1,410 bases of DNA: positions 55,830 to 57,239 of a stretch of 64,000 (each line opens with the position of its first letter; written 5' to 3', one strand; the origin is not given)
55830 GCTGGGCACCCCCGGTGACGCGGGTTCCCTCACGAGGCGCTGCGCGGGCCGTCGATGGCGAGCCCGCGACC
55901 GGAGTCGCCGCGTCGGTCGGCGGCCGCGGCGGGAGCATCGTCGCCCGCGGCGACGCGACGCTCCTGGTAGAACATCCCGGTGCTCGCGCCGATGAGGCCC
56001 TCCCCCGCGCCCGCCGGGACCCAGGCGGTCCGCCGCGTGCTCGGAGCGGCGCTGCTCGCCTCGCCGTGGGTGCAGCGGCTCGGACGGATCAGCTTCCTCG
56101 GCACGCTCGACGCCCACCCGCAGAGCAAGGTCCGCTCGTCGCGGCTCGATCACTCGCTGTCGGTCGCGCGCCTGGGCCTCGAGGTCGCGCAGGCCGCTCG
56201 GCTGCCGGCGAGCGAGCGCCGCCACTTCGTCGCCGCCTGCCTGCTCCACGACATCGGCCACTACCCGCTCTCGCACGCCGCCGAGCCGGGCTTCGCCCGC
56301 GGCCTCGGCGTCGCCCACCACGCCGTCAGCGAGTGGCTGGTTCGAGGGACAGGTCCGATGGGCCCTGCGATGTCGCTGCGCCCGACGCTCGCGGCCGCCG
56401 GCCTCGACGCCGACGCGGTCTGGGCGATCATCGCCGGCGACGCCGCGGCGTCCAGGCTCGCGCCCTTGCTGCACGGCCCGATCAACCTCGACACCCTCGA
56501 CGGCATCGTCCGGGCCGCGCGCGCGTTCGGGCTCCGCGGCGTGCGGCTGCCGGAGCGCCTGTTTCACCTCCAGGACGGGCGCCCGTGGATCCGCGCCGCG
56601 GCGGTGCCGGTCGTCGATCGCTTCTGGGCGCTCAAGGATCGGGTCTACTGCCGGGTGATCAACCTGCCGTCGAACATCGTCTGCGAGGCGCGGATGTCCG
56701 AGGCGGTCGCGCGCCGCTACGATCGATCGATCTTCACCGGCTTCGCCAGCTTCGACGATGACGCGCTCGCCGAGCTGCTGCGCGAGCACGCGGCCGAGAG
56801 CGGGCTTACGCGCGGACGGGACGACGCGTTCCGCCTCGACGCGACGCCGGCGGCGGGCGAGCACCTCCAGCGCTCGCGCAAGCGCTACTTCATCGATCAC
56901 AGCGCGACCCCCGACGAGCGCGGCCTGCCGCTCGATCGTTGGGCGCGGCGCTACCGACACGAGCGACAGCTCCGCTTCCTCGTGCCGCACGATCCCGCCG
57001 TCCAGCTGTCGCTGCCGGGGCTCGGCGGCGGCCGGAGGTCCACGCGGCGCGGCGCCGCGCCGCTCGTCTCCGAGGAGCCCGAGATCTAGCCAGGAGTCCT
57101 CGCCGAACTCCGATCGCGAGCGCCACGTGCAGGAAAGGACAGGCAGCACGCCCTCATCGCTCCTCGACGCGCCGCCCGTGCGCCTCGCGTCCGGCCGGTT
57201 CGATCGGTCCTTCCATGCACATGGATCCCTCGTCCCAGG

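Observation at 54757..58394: EVE to CYTH operon divergent from an HD phosphohydrolase plus a GlnD-like nucleotidyltransferase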

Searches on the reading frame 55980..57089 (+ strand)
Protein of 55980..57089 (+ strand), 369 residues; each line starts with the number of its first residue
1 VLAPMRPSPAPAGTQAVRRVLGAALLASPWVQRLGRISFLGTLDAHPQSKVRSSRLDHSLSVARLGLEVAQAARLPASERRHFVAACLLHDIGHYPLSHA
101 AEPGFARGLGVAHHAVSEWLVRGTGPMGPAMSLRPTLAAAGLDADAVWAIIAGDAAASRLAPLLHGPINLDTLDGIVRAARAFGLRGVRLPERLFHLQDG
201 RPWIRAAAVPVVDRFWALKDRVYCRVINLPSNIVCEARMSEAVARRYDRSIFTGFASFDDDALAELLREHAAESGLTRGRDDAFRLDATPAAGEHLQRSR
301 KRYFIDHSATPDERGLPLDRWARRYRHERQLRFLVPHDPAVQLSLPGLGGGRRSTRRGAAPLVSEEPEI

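Call 3: search_protein_families(library=pfam, proteins=[window:55980-57089:+], max_evalue=0.01)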
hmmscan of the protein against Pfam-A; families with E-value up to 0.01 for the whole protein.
window:55980-57089:+ (369 aa): 2 families
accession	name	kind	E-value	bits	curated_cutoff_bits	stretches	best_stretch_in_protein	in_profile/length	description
PF01966.28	HD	-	8.2e-07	29.8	22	1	55-115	1-60/116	HD domain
PF08668.18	HDOD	-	0.0011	19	22.9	1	53-108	93-146/196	HDOD domain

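Call 4: search_protein_families(library=ncbifam, proteins=[window:55980-57089:+], max_evalue=0.01)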
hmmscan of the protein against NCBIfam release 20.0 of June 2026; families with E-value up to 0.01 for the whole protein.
window:55980-57089:+ (369 aa): 9 families
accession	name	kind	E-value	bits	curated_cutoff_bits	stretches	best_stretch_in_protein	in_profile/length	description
NF002829.0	PRK03007.1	equivalog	1.7e-05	23.9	385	1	51-102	63-111/425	deoxyguanosinetriphosphate triphosphohydrolase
TIGR01353.1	dGTP_triPase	subfamily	3.8e-05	23.4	152.35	1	51-102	35-94/389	dGTP triphosphohydrolase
TIGR03276.1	Phn-HD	hypoth_equivalog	0.00017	21.2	214.6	1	70-120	34-82/179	phosphonate degradation HD-domain oxygenase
NF002326.0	PRK01286.1-1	equivalog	0.00047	19.6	390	1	54-102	68-113/379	deoxyguanosinetriphosphate triphosphohydrolase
TIGR00277.1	HDIG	domain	0.0011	18.8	27.6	1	56-94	6-41/84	HDIG domain-containing metalloprotein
NF002327.0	PRK01286.1-2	equivalog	0.0012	18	393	1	49-106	70-124/345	deoxyguanosinetriphosphate triphosphohydrolase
NF041026.1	antiphage_dGTPase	exception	0.0036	16.5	400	1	54-102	52-108/425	anti-phage deoxyguanosine triphosphatase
NF003701.1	PRK05318.1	subfamily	0.0065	15.4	383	1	53-102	52-110/426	anti-phage deoxyguanosine triphosphatase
NF053512.1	nitric_RR_NosR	exception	0.0091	15.1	400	0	56-98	193-235/422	response regulator c-di-GMP phosphodiesterase, NosR family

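Call 5: search_solved_structures(query=window:55980-57089:+, max_evalue=1)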
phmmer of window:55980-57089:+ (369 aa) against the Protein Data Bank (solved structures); distinct sequences matched with E-value up to 1: 7.
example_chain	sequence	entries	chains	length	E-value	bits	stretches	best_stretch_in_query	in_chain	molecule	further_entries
2q14_A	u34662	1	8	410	4.7e-05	26.2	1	25-163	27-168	Phosphohydrolase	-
2hek_A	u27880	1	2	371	0.008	18.8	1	25-107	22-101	Hypothetical protein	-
2o6i_A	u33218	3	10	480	0.021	17.4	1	25-120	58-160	HD domain protein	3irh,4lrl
9vwa_A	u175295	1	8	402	0.082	15.5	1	22-102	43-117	Deoxyguanosinetriphosphate triphosphohydrolase-like protein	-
7lwz_B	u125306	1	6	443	0.12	14.9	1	52-103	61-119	Deoxyguanosinetriphosphate triphosphohydrolase-like protein 1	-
9p8w_A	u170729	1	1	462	0.28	13.7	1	51-103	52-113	Deoxyguanosinetriphosphate triphosphohydrolase-like protein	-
9vwc_A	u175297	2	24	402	0.97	12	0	22-98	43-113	Deoxyguanosinetriphosphate triphosphohydrolase-like protein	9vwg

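Call 7: search_protein_families(library=padloc, proteins=[window:55980-57089:+], max_evalue=0.1)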
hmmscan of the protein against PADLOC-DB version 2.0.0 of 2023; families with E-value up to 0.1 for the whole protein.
window:55980-57089:+ (369 aa): 2 families
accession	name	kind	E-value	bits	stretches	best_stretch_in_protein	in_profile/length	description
PDLC02374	dGTPase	-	5.8e-08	30.5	1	53-102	73-119/395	-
PDLC01254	Cas3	-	0.0081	14.4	1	56-93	10-43/164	CAS-I; effector_G3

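Call 15: search_protein_families(library=padloc, proteins=[window:55980-57089:+], max_evalue=10)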
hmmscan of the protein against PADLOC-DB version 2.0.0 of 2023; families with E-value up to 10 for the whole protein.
window:55980-57089:+ (369 aa): 2 families
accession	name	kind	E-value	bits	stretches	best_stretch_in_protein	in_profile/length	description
PDLC02374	dGTPase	-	5.8e-08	30.5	1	53-102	73-119/395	-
PDLC01254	Cas3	-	0.0081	14.4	1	56-93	10-43/164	CAS-I; effector_G3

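Call 16: find_homologous_proteins(query=window:55980-57089:+)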
Query window:55980-57089:+ (369 aa): 158 proteins with E <= 0.001 among 8000 candidates; the best 120 are listed.
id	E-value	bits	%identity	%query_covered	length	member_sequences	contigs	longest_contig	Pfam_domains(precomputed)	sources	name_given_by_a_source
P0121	1.6e-143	497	100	61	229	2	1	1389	-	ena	-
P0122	1.0e-127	445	62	91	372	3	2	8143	PF01966.29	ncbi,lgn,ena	-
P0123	3.8e-126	439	62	92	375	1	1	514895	PF01966.29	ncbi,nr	ncbi:MAG: HD domain-containing protein [Myxococcales bacterium]|nr:HD domain-containing protein [Myx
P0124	7.5e-120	419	59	93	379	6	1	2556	PF01966.29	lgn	-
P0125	2.1e-116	407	59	89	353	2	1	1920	PF01966.29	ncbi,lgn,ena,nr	ncbi:MAG: HD domain-containing protein [Myxococcales bacterium]|nr:HD domain-containing protein [Myx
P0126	4.8e-116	406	58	96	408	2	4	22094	PF01966.29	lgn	-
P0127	1.9e-114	401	59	91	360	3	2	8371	PF01966.29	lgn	-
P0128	2.5e-114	401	57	95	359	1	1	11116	PF01966.29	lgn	-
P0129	3.0e-114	400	56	89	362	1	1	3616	PF01966.29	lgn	-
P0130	3.1e-114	400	60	90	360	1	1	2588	PF01966.29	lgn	-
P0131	5.2e-114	400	58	88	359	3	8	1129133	PF01966.29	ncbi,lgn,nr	ncbi:MAG: HD domain-containing protein [Nannocystis sp.]|nr:HD domain-containing protein [Nannocysti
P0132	5.3e-114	399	57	93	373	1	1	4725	PF01966.29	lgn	-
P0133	1.1e-113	398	57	91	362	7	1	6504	PF01966.29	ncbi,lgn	-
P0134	2.3e-113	397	58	91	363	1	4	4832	PF01966.29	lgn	-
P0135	2.8e-113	397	56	95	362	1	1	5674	PF01966.29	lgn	-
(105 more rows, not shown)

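Call 47: predict_structure(alignment_id=A2)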
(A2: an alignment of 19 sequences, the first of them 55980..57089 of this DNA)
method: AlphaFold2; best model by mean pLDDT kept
length: 369 residues; sequences in the alignment: 19
mean_pLDDT: 87.5   pTM: 0.86
mean pLDDT of the five models: 87.5, 86.2, 86.1, 85.7, 84.7
residues with pLDDT >= 90: 274; 70-90: 51; 50-70: 18; < 50: 26
segments of 3 or more residues with pLDDT < 50: 1-3, 347-369
pLDDT, mean of each block of 10 residues (from residue 1): 53 86 96 95 96 95 96 95 98 86 89 94 94 97 98 94 94 96 95 92 97 97 94 93 92 89 94 93 86 80 92 96 93 82 52 33 31
secondary structure, 60 per line:
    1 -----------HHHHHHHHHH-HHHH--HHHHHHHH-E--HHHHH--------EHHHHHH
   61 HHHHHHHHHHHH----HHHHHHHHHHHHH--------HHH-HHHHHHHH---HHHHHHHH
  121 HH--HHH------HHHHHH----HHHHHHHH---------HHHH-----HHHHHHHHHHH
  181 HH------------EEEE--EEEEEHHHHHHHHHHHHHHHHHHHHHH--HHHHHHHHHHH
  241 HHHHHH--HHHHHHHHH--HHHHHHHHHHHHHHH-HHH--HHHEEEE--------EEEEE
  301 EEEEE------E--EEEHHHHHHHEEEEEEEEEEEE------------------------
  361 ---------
elements in order: H12-21 H23-26 H29-36 H41-45 H55-72 H77-89 H102-109 H113-122 H134-139 H144-151 H161-164 H170-182 E195-198 E201-205 H206-227 H230-246 H249-257 H260-274 E284-287 E296-305 E315-317 H318-324 E325-336

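Call 51: fold_search(model_id=the predicted structure, library=pdb)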
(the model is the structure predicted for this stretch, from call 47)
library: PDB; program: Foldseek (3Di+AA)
matches with E <= 10: 436; with E <= 0.001: 196
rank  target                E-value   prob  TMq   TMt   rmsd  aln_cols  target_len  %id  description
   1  2q14_A                2.0e-10  1.00  0.65  0.60   4.6       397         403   16  Crystal structure of Phosphohydrolase (BT4208) from Bacteroides thetaiotaomicron VPI-5482 at 2.20 A resolution (released 2007-06-12)
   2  2q14_C                3.3e-10  1.00  0.64  0.58   4.8       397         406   16  Crystal structure of Phosphohydrolase (BT4208) from Bacteroides thetaiotaomicron VPI-5482 at 2.20 A resolution (released 2007-06-12)
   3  2q14_H                1.8e-09  1.00  0.59  0.55   3.7       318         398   19  Crystal structure of Phosphohydrolase (BT4208) from Bacteroides thetaiotaomicron VPI-5482 at 2.20 A resolution (released 2007-06-12)
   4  3irh_A                3.9e-09  1.00  0.57  0.48   8.7       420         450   17  Structure of an Enterococcus Faecalis HD-domain protein complexed with dGTP and dATP (released 2009-09-22)
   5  2q14_D                4.4e-09  1.00  0.59  0.54   3.7       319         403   18  Crystal structure of Phosphohydrolase (BT4208) from Bacteroides thetaiotaomicron VPI-5482 at 2.20 A resolution (released 2007-06-12)
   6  3irh_C                4.9e-09  1.00  0.59  0.49   8.4       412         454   17  Structure of an Enterococcus Faecalis HD-domain protein complexed with dGTP and dATP (released 2009-09-22)
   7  2q14_B                7.1e-09  1.00  0.59  0.55   3.6       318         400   19  Crystal structure of Phosphohydrolase (BT4208) from Bacteroides thetaiotaomicron VPI-5482 at 2.20 A resolution (released 2007-06-12)
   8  4lrl_B                7.1e-09  1.00  0.63  0.53   5.7       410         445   16  Structure of an Enterococcus Faecalis HD-domain protein complexed with dGTP and dTTP (released 2013-11-20)
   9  4lrl_D                9.0e-09  1.00  0.59  0.50   9.0       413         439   17  Structure of an Enterococcus Faecalis HD-domain protein complexed with dGTP and dTTP (released 2013-11-20)
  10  4lrl_A                1.1e-08  1.00  0.65  0.54   5.2       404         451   16  Structure of an Enterococcus Faecalis HD-domain protein complexed with dGTP and dTTP (released 2013-11-20)
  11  3irh_D                1.7e-08  1.00  0.60  0.52   6.0       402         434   16  Structure of an Enterococcus Faecalis HD-domain protein complexed with dGTP and dATP (released 2009-09-22)
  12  2hek_A                1.9e-08  1.00  0.63  0.63   5.1       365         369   16  Crystal structure of O67745, a hypothetical protein from Aquifex aeolicus at 2.0 A resolution. (released 2006-07-04)
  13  4lrl_C                2.2e-08  1.00  0.59  0.49   9.1       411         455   18  Structure of an Enterococcus Faecalis HD-domain protein complexed with dGTP and dTTP (released 2013-11-20)
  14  9mr6_C                2.7e-08  1.00  0.60  0.52   6.5       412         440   14  X-ray crystal structure of SAMHD1 from Rhizophagus irregularis (released 2025-04-30)
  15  2o6i_B                2.9e-08  1.00  0.54  0.47   6.7       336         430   19  Structure of an Enterococcus Faecalis HD Domain Phosphohydrolase (released 2006-12-19)
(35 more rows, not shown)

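Call 75: search_solved_structures(query=A2, max_evalue=10)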
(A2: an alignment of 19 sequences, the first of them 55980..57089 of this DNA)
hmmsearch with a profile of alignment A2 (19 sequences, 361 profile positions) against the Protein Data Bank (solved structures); distinct sequences matched with E-value up to 10: 45.
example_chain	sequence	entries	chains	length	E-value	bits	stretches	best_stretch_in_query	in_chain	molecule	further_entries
2q14_A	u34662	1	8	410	2.4e-10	43.3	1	17-168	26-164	Phosphohydrolase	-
2hek_A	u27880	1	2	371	5.2e-10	42.1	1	15-252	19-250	Hypothetical protein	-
2o6i_A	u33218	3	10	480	4.6e-09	39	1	9-176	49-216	HD domain protein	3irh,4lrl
9mr6_A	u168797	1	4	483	2.7e-06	29.9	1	18-95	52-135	HD domain-containing protein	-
9vwa_A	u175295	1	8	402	7.3e-06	28.5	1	17-95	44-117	Deoxyguanosinetriphosphate triphosphohydrolase-like protein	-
7lwz_B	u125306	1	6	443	7.9e-05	25.1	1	45-99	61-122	Deoxyguanosinetriphosphate triphosphohydrolase-like protein 1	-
9vwc_A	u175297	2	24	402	0.00011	24.6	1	17-90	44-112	Deoxyguanosinetriphosphate triphosphohydrolase-like protein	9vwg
5ao1_A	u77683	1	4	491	0.00013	24.4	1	17-98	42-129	DEOXYNUCLEOSIDE TRIPHOSPHATE TRIPHOSPHOHYDROLASE SAMHD1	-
8gb1_A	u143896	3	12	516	0.00014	24.3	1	17-98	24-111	Deoxynucleoside triphosphate triphosphohydrolase SAMHD1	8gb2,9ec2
6txc_A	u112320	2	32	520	0.00014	24.3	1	17-98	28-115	Deoxynucleoside triphosphate triphosphohydrolase SAMHD1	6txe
3u1n_A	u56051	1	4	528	0.00015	24.2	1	17-98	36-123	SAM domain and HD domain-containing protein 1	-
6u6x_A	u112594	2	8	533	0.00015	24.2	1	17-98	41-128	Deoxynucleoside triphosphate triphosphohydrolase SAMHD1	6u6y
6u6z_A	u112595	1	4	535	0.00015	24.2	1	17-98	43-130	Deoxynucleoside triphosphate triphosphohydrolase SAMHD1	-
5ao3_A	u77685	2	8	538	0.00015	24.2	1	17-98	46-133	DEOXYNUCLEOSIDE TRIPHOSPHATE TRIPHOSPHOHYDROLASE SAMHD1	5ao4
6tx0_A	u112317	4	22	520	0.00015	24.2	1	17-98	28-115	Deoxynucleoside triphosphate triphosphohydrolase SAMHD1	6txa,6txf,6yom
9p8t_A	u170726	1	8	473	0.53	12.5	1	46-99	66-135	DNTP triphosphohydrolase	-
9p8s_A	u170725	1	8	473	0.53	12.5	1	46-99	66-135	DNTP triphosphohydrolase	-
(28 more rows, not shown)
